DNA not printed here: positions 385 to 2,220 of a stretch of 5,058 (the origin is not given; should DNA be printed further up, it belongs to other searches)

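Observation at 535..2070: BrxL-like AAA+ ATPase lacking a Lon protease domain and lacking BREX partners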

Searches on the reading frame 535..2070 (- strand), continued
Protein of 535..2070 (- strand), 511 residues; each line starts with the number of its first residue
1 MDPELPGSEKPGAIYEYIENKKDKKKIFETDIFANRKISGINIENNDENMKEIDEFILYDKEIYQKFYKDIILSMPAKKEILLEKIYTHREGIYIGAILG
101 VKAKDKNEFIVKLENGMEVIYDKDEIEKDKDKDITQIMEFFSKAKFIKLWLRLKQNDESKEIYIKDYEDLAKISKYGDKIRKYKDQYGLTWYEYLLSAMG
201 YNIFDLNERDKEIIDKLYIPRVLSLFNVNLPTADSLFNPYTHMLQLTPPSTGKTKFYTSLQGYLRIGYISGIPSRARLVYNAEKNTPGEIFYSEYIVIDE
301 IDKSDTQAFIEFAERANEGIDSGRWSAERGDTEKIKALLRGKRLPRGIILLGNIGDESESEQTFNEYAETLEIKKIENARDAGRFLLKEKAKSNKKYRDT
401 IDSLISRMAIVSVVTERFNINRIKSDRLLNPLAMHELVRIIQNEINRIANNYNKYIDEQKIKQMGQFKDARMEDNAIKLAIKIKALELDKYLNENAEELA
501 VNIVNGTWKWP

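Call 34: search_protein_families(library=phrogs, proteins=[L002:760-1941:+, L001:1204-2184:+, L001:2186-2701:+, L001:2698-3120:+, L001:3120-3728:+, L001:3709-4284:-, L001:10136-10678:+, L001:10817-11452:-, L002:11024-11623:+], max_evalue=0.1)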
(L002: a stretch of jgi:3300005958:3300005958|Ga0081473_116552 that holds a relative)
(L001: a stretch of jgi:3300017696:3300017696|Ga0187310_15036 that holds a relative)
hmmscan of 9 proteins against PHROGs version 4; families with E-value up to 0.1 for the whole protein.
L002:760-1941:+ (393 aa): 3 families
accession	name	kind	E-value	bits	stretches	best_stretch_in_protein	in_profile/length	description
phrog_5484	-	DNA, RNA and nucleotide metabolism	1.6e-05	25.6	1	44-163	11-128/239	DnaA-like replication initiation protein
phrog_11254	-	DNA, RNA and nucleotide metabolism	0.0004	20.9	1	43-161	66-170/293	DnaA-like replication initiation protein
phrog_2630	-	unknown function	0.00084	19.7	1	49-84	17-52/326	-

L001:1204-2184:+ (326 aa): 0 families

L001:2186-2701:+ (171 aa): 1 family
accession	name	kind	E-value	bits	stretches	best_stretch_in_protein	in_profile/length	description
phrog_1921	-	unknown function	0.055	14.8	0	53-89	56-92/117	-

L001:2698-3120:+ (140 aa): 0 families

L001:3120-3728:+ (202 aa): 1 family
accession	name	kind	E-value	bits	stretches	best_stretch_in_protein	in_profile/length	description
phrog_1099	-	unknown function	0.0081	17.3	1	7-70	8-68/80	-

L001:3709-4284:- (191 aa): 1 family
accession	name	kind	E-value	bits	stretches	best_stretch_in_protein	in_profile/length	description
phrog_26313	-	unknown function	0.076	13.7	0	115-182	6-64/158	-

L001:10136-10678:+ (180 aa): 0 families

L001:10817-11452:- (211 aa): 5 families
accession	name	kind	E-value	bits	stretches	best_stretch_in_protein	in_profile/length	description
phrog_9208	-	integration and excision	4.5e-20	73.5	1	27-199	73-236/241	integrase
phrog_1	-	integration and excision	1.2e-06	29.1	1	64-197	285-440/611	integrase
phrog_7685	-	integration and excision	0.00011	22.8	1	119-192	154-222/240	integrase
phrog_216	-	integration and excision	0.00045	20.4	1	67-194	75-226/301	integrase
phrog_23271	-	unknown function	0.032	15.2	1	148-194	6-52/67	-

L002:11024-11623:+ (199 aa): 0 families

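Call 36: find_homologous_proteins(query=A1, max_evalue=0.001)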
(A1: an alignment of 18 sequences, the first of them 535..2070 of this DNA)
Query A1 (18 sequences) (511 aa, profile of the alignment): 27 proteins with E <= 0.001 among 8000 candidates.
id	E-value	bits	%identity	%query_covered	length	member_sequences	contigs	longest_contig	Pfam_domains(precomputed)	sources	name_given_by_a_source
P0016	0.0e+0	1033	62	100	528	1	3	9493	PF13337.13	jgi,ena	-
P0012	0.0e+0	1030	62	100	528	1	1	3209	PF13337.13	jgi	jgi:hypothetical protein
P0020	0.0e+0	1029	61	100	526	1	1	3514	PF13337.13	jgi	jgi:hypothetical protein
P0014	0.0e+0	1028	62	100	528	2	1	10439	PF13337.13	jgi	-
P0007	0.0e+0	1027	66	100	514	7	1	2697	PF13337.13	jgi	jgi:hypothetical protein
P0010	0.0e+0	1027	64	99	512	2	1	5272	PF13337.13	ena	-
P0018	0.0e+0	1026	62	100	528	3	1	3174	PF13337.13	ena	-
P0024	0.0e+0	1026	61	100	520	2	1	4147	PF13337.13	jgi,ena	-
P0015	0.0e+0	1026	59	100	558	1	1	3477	PF13337.13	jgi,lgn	jgi:hypothetical protein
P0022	0.0e+0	1023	58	100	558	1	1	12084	PF13337.13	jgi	-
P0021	0.0e+0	1023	58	100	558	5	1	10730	PF13337.13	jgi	-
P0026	0.0e+0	1022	60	100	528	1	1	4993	PF13337.13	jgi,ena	-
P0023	0.0e+0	1020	61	100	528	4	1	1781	PF13337.13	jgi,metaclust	metaclust:\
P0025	0.0e+0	1019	61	100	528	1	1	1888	PF13337.13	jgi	-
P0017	0.0e+0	1018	62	99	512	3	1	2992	PF13337.13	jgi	-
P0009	7.5e-298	1006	65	99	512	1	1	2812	PF13337.13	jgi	jgi:hypothetical protein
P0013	2.0e-297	1005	64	99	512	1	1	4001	PF13337.13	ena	-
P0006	3.7e-296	1001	65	100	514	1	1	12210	PF13337.13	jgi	-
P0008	1.2e-294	996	64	100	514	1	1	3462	PF13337.13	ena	-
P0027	4.8e-288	974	62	98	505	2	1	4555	PF13337.13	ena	-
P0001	2.3e-283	958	94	100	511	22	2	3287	PF13337.13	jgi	-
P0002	6.9e-278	940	91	100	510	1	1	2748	PF13337.13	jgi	jgi:hypothetical protein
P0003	5.5e-277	937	86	100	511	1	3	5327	PF13337.13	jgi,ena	-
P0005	1.1e-271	920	78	100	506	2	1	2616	PF13337.13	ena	-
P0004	7.3e-265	897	85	100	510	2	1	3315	PF13337.13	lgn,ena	-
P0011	1.1e-221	755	74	86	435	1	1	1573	PF13337.13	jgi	jgi:hypothetical protein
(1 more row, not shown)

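Call 50: predict_structure(alignment_id=A1)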
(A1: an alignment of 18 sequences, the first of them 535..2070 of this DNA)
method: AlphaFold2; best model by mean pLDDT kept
length: 511 residues; sequences in the alignment: 18
mean_pLDDT: 56.6   pTM: 0.44
mean pLDDT of the five models: 56.6, 53.1, 52.4, 52.1, 43.2
residues with pLDDT >= 90: 51; 70-90: 121; 50-70: 113; < 50: 226
segments of 3 or more residues with pLDDT < 50: 1-3, 5-11, 35-65, 232-371, 376-380, 403-430
pLDDT, mean of each block of 10 residues (from residue 1): 45 62 62 47 30 29 50 62 84 83 90 88 89 89 82 81 89 61 79 72 67 65 63 31 21 29 28 27 23 28 36 32 23 34 31 28 35 47 53 51 40 32 39 64 85 88 79 79 92 91 72 52
secondary structure, 60 per line:
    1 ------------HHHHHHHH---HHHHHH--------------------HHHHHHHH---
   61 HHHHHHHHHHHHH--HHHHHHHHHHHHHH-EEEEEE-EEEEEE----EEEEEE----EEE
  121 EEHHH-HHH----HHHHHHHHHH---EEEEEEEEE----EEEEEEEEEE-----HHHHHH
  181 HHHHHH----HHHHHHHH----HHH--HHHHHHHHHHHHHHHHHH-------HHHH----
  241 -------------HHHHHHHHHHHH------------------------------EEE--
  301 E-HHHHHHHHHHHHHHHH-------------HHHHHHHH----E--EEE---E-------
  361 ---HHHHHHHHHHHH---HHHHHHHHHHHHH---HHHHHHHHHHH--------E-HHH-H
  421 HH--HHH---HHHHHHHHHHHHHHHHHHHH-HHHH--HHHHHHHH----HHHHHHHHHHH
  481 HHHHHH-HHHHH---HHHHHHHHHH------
elements in order: H13-20 H24-29 H50-57 H61-73 H76-89 E91-96 E98-103 E108-113 E118-122 H134-143 E147-155 E160-169 H175-186 H191-198 H208-225 H233-236 H254-265 E296-298 H303-318 H332-339 E347-349 H364-375 H379-391 H395-405 H431-450 H452-455 H458-465 H470-486 H488-492 H496-505

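Call 51: search_protein_representatives(alignment_id=A1)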
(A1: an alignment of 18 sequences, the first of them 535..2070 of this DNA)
Query: 18 sequences, 517 profile positions. Proteins with E-value up to 0.001 (for the whole library): 66; up to 1e-10: 24; up to 1e-30: 8. The best 66 are listed.
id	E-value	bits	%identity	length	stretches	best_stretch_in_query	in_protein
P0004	2.3e-265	897.3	-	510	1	1-512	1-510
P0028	1.6e-111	389.7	-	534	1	1-512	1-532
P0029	2.1e-64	234.3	-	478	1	26-512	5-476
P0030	7.3e-61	222.6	-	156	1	358-512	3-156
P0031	2.2e-38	148.4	-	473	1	68-512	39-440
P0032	2.4e-35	138.4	-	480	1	70-513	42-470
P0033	1.1e-34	136.3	-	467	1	75-508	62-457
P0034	3.0e-32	128.2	-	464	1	67-465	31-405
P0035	5.6e-24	100.9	-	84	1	1-70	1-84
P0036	7.7e-24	100.4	-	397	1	183-511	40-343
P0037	5.9e-22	94.2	-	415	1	138-508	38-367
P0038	4.5e-19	84.7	-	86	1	1-63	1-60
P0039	1.8e-16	76.1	-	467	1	83-370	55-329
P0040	4.3e-16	74.9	-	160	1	220-343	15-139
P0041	2.2e-13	65.9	-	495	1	214-447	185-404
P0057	7.0e-09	51.1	-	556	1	230-450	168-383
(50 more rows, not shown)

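Call 53: search_protein_families(library=pfam, alignment_id=A2, max_evalue=0.001)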
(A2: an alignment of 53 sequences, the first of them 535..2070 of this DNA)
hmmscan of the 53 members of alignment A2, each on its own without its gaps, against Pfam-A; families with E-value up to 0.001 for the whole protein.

A. member 1, window:535-2070:- (511 aa): 1 family
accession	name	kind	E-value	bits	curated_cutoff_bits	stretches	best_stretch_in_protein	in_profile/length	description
PF13337.12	BrxL_ATPase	-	1.5e-10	40.8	25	1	182-372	21-185/313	Lon-like protease BrxL-like, ATPase domain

B. families by the number of members that match (of 53 scanned): 5 families
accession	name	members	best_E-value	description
PF13337.12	BrxL_ATPase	45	1.2e-15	Lon-like protease BrxL-like, ATPase domain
PF08279.18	HTH_11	1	7.6e-06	HTH domain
PF01978.25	TrmB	1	1.3e-05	Sugar-specific transcriptional regulator TrmB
PF19263.5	DUF5906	1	1.3e-05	Family of unknown function (DUF5906)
PF10140.15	YukC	1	0.00048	WXG100 protein secretion system (Wss), protein YukC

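Call 54: find_homologous_proteins(query=A2, max_evalue=0.001)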
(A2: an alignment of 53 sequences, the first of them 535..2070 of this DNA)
Query A2 (53 sequences) (511 aa, profile of the alignment): 27 proteins with E <= 0.001 among 8000 candidates.
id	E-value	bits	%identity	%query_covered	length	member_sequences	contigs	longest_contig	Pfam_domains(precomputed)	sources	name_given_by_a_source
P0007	1.4e-100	355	66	100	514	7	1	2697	PF13337.13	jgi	jgi:hypothetical protein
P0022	1.7e-99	352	58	100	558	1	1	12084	PF13337.13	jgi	-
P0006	8.9e-99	349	65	100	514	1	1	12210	PF13337.13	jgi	-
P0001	1.1e-98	349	94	100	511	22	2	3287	PF13337.13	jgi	-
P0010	3.5e-98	347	64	99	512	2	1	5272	PF13337.13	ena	-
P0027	6.0e-98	347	62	98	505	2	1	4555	PF13337.13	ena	-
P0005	3.7e-97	344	78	100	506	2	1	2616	PF13337.13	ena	-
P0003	5.3e-97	344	86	100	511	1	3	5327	PF13337.13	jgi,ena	-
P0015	1.5e-96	342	59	100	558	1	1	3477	PF13337.13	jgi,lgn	jgi:hypothetical protein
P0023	5.5e-96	340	61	100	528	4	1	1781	PF13337.13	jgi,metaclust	metaclust:\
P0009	6.1e-96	340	65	99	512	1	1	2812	PF13337.13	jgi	jgi:hypothetical protein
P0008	6.3e-96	340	64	100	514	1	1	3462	PF13337.13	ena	-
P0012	7.6e-96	340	62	100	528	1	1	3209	PF13337.13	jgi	jgi:hypothetical protein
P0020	1.1e-95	339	61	100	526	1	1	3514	PF13337.13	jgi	jgi:hypothetical protein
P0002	1.3e-95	339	91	100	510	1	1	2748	PF13337.13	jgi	jgi:hypothetical protein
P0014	1.7e-95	339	62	100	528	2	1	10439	PF13337.13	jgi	-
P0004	2.1e-95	338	85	100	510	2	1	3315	PF13337.13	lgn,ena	-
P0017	7.7e-95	336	62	99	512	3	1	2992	PF13337.13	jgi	-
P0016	1.5e-94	335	62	100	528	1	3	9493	PF13337.13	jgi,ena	-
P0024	4.4e-94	334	61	100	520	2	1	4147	PF13337.13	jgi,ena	-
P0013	9.2e-94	333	64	99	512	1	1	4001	PF13337.13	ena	-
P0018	2.2e-93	332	62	100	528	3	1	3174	PF13337.13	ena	-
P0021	6.0e-93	330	58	100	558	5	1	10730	PF13337.13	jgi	-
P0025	8.2e-93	330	61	100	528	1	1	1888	PF13337.13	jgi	-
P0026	3.6e-91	324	60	100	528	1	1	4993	PF13337.13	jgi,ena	-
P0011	6.5e-87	310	74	86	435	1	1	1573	PF13337.13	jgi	jgi:hypothetical protein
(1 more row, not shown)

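Call 56: search_solved_structures(query=A2, max_evalue=10, show_alignments=3)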
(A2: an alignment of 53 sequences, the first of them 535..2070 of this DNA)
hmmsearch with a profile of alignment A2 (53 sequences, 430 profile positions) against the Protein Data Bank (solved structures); distinct sequences matched with E-value up to 10: 9.
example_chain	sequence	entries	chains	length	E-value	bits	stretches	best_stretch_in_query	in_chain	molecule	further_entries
8emc_A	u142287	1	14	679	8.3e-13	51.2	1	146-302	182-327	Protease Lon-related BREX system protein BrxL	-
8emh_A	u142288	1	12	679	1.3e-11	47.2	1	146-302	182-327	Protease Lon-related BREX system protein BrxL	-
5lw6_A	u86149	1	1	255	0.038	16.1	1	23-166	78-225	DDB_G0293866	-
3eii_A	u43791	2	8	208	0.12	14.4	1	178-213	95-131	protein GH61E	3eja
3rj5_A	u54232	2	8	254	0.81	11.7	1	107-182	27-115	Alcohol dehydrogenase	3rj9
6vbv_3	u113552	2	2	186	1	11.4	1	172-206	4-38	ADP-ribosylation factor-like protein 6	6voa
1a4u_A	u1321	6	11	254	1.1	11.2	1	107-180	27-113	ALCOHOL DEHYDROGENASE | PROTEIN (ALCOHOL DEHYDROGENASE)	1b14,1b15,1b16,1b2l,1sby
3zuh_A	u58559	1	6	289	1.4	11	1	159-209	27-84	PROTEIN CBBX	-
3syk_A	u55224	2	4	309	1.4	10.9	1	158-209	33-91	Protein CbbX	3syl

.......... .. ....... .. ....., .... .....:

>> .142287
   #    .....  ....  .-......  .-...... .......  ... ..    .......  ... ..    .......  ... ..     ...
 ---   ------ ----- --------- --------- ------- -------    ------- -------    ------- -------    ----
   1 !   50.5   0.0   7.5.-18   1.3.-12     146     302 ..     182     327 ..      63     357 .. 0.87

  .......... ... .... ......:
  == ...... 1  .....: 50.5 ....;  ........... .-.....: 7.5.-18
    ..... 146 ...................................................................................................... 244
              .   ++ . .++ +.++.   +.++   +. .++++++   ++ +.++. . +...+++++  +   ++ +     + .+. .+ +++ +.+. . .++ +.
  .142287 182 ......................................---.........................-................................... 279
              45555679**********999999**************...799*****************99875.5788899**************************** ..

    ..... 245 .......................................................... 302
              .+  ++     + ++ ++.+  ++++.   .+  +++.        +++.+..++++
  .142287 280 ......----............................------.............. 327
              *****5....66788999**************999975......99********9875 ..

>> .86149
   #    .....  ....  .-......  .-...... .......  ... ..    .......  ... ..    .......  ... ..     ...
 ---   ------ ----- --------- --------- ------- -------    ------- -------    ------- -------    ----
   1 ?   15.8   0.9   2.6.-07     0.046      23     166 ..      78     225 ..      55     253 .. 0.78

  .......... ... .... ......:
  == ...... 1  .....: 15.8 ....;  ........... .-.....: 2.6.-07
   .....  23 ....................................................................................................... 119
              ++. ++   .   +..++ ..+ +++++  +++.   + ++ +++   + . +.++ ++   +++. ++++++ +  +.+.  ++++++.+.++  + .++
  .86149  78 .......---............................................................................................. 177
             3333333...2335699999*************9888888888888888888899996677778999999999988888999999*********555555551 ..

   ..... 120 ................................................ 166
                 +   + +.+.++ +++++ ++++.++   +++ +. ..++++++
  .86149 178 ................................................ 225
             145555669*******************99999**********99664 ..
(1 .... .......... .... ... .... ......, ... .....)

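Call 58: find_encoding_contigs(protein=P0029, flank=10000, max_places=3)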
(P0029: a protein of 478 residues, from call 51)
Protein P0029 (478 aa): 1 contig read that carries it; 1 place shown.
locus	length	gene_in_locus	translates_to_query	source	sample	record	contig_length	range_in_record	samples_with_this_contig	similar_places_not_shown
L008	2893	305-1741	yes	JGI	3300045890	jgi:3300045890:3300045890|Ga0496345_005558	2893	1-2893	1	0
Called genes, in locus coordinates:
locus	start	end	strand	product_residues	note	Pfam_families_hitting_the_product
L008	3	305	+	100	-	?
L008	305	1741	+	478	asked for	PF13337:BrxL_ATPase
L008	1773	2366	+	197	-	PF00352:TBP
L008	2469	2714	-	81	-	-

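Call 59: find_encoding_contigs(protein=P0028, flank=10000, max_places=3)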
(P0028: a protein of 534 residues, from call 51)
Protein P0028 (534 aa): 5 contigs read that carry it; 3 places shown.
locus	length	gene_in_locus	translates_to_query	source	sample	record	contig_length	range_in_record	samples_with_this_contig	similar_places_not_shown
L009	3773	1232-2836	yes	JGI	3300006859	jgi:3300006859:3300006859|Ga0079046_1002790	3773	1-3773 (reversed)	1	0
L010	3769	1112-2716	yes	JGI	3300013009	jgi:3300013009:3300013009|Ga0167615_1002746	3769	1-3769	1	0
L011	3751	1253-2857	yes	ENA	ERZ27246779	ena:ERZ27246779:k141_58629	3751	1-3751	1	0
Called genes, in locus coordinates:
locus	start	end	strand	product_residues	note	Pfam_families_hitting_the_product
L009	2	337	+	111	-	?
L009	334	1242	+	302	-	-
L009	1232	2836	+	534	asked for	-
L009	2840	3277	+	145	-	-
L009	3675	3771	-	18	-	?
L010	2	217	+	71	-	?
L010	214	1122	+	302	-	-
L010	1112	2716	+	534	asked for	-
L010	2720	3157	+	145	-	-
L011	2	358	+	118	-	?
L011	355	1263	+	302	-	-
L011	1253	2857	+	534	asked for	-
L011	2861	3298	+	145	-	-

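Call 64: find_related_loci(query=A3, collection=genome_contigs, flank=8000)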
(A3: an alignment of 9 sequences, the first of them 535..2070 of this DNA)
Query A3 (511 aa) in genome_contigs; peptide patterns used: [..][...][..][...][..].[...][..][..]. (x = any residue, [..] = any of these).
140 stretches matched a pattern; 3 encode a relative of the query (tblastn E <= 1e-3); 3 distinct loci.
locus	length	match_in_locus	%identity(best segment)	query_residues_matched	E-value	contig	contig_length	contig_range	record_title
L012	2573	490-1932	31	23-510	1e-59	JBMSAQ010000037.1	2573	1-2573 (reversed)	MAG: Candidatus Nanopusillus sp. isolate Nanopusillus-CON-C-r01 Nanopusillus-CON-C-r01_k141_530736, whole genome shotgun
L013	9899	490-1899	30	23-510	3e-57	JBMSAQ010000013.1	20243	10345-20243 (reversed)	MAG: Candidatus Nanopusillus sp. isolate Nanopusillus-CON-C-r01 Nanopusillus-CON-C-r01_k141_661538, whole genome shotgun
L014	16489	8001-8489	31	195-369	6e-18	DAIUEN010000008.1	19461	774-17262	MAG TPA_asm: Candidatus Nanopusillus sp. isolate CTOTU25739 NODE_122_length_19461_cov_488.532825, whole genome shotgun s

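Call 69: search_protein_families(library=pfam, proteins=[L013:42-485:+, L013:478-1914:+, L013:1892-2386:+, L013:2376-3722:-, L013:3723-4055:-, L013:4062-7457:-, L013:7454-7864:-, L013:7877-9631:-, L014:7500-9221:+, L014:7001-7570:+], max_evalue=0.001)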
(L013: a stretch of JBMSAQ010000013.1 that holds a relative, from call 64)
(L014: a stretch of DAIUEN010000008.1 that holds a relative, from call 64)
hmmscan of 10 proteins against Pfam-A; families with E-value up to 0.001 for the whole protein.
L013:42-485:+ (147 aa): 0 families

L013:478-1914:+ (478 aa): 1 family
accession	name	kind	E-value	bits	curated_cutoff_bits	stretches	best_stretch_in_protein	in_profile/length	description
PF13337.12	BrxL_ATPase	-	1.8e-08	34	25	1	146-413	2-238/313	Lon-like protease BrxL-like, ATPase domain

L013:1892-2386:+ (164 aa): 0 families

L013:2376-3722:- (448 aa): 0 families

L013:3723-4055:- (110 aa): 0 families

L013:4062-7457:- (1131 aa): 1 family
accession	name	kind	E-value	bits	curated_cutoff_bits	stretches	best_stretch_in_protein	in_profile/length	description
PF10102.14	DUF2341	-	6.1e-31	107.2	23.4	1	67-150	1-83/84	Domain of unknown function (DUF2341)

L013:7454-7864:- (136 aa): 0 families

L013:7877-9631:- (584 aa): 0 families

L014:7500-9221:+ (573 aa): 1 family
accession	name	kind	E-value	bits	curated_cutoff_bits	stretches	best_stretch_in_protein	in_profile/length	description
PF13337.12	BrxL_ATPase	-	6e-14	52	25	1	153-351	20-198/313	Lon-like protease BrxL-like, ATPase domain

L014:7001-7570:+ (189 aa): 0 families
